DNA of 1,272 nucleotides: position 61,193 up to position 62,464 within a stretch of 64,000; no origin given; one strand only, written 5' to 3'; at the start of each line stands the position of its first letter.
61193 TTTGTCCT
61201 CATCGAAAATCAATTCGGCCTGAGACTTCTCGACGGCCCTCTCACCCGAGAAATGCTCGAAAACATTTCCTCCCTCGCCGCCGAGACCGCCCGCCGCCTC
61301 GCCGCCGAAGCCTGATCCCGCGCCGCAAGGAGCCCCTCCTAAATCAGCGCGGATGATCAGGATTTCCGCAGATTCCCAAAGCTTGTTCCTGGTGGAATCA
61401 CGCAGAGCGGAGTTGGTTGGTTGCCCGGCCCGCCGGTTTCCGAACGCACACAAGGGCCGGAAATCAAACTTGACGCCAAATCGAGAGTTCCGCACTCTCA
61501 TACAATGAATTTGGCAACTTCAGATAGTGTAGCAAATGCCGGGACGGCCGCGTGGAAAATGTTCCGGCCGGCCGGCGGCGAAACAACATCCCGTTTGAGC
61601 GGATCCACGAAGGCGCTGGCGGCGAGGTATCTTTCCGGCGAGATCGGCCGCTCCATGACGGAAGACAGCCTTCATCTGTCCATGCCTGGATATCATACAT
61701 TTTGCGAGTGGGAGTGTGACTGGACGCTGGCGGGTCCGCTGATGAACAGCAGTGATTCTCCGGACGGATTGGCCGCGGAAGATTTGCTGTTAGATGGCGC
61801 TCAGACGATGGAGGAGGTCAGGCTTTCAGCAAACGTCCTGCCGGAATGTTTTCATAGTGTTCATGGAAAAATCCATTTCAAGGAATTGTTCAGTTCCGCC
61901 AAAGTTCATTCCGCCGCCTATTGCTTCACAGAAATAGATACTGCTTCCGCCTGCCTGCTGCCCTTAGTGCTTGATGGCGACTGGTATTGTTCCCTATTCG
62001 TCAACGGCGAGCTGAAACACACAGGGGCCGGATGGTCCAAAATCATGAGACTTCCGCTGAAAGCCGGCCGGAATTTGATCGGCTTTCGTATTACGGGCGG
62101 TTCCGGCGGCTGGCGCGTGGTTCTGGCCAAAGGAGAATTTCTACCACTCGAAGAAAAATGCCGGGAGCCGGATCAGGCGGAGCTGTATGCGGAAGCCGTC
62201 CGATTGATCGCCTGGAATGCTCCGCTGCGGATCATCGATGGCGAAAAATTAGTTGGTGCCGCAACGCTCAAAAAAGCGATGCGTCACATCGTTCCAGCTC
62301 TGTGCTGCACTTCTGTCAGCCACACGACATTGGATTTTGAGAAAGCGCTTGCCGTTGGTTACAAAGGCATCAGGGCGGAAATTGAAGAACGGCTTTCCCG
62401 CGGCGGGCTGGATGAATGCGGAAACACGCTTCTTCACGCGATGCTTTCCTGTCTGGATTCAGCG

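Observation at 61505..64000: Glycyl radical enzyme with an unusual ~215-residue N-terminal extension containing a beta-sandwich-like module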

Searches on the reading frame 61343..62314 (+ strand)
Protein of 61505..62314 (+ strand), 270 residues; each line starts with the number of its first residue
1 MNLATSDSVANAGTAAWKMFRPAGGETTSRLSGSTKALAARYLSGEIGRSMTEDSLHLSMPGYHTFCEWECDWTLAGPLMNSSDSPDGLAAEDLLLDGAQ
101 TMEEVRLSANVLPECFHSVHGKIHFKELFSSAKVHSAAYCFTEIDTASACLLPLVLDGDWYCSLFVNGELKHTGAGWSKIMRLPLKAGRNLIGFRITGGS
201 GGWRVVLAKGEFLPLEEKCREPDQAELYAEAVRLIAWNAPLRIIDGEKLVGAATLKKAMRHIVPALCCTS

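Call 9: search_protein_families(library=pfam, proteins=[window:61505-62314:+, window:61343-62314:+], max_evalue=10)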
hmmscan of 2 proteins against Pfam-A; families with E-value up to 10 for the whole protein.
window:61505-62314:+ (270 aa): 1 family
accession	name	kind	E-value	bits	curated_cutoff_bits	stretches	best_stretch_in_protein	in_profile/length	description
PF02901.20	PFL-like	-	0.13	11.3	24.3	1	224-269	42-87/647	Pyruvate formate lyase-like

window:61343-62314:+ (324 aa): 1 family
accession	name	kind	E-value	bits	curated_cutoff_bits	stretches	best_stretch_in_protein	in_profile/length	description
PF02901.20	PFL-like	-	0.17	10.9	24.3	1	278-323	42-87/647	Pyruvate formate lyase-like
